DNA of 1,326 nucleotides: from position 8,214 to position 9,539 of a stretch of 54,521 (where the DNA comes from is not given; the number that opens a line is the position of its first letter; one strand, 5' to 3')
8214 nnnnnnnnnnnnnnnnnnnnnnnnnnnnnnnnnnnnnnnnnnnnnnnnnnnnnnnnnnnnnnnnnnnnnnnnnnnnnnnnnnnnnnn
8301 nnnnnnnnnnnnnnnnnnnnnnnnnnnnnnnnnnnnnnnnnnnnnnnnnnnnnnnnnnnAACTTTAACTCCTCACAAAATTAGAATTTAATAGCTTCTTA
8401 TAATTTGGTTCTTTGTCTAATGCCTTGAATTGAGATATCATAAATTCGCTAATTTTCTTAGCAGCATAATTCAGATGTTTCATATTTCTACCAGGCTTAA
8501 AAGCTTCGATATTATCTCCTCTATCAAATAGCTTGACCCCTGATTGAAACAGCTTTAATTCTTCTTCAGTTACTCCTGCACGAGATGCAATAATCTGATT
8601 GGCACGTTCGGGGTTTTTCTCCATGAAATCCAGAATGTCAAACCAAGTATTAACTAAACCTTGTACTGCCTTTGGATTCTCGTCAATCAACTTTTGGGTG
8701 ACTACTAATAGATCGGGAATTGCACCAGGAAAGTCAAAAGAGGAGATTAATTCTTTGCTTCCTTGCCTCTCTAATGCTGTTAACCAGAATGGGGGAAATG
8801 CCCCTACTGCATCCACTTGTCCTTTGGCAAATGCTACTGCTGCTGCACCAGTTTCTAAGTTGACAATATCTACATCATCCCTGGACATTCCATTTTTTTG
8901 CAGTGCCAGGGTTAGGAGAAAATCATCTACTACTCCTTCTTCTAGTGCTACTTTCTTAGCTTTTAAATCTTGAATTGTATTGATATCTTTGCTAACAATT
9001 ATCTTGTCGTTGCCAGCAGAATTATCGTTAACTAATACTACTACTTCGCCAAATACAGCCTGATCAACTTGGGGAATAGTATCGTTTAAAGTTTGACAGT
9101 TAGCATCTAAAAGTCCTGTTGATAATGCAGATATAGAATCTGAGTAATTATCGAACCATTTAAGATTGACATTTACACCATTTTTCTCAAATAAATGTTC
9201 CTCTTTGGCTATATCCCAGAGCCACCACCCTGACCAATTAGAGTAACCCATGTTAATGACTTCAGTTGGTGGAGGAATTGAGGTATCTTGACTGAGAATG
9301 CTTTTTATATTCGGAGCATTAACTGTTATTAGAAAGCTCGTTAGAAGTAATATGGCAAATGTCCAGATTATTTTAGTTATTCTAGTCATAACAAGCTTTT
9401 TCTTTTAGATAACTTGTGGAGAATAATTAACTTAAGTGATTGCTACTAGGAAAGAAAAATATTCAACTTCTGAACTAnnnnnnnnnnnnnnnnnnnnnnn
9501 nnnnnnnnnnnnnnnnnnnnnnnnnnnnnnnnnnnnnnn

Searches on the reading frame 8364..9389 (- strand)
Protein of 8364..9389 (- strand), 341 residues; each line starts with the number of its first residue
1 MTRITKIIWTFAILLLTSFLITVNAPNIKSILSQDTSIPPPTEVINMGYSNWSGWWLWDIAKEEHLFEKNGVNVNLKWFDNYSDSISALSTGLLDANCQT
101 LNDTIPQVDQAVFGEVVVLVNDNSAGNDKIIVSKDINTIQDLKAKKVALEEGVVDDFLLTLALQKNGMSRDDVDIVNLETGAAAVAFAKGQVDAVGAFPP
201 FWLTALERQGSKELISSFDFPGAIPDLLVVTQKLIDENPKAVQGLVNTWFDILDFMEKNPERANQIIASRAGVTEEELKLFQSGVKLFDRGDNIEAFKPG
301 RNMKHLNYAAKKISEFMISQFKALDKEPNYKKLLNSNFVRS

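Call 96: search_protein_families(library=pfam, proteins=[window:8364-9389:-], max_evalue=0.001)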
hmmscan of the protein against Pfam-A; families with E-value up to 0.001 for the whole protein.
window:8364-9389:- (341 aa): 4 families
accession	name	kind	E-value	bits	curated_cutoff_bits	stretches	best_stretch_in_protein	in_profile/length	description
PF09084.16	NMT1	-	9.7e-18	65.3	20.5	1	60-263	9-216/216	NMT1/THI5 like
PF13379.11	NMT1_2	-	1.6e-15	58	24.7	1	40-266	3-247/252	NMT1-like family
PF12974.12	Phosphonate-bd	-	0.00017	21.5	27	1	64-210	21-174/242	ABC transporter, phosphonate, periplasmic substrate-binding protein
PF04069.17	OpuAC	-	0.00019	21.6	21.2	1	45-203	3-182/257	Substrate binding domain of ABC-type glycine betaine transport system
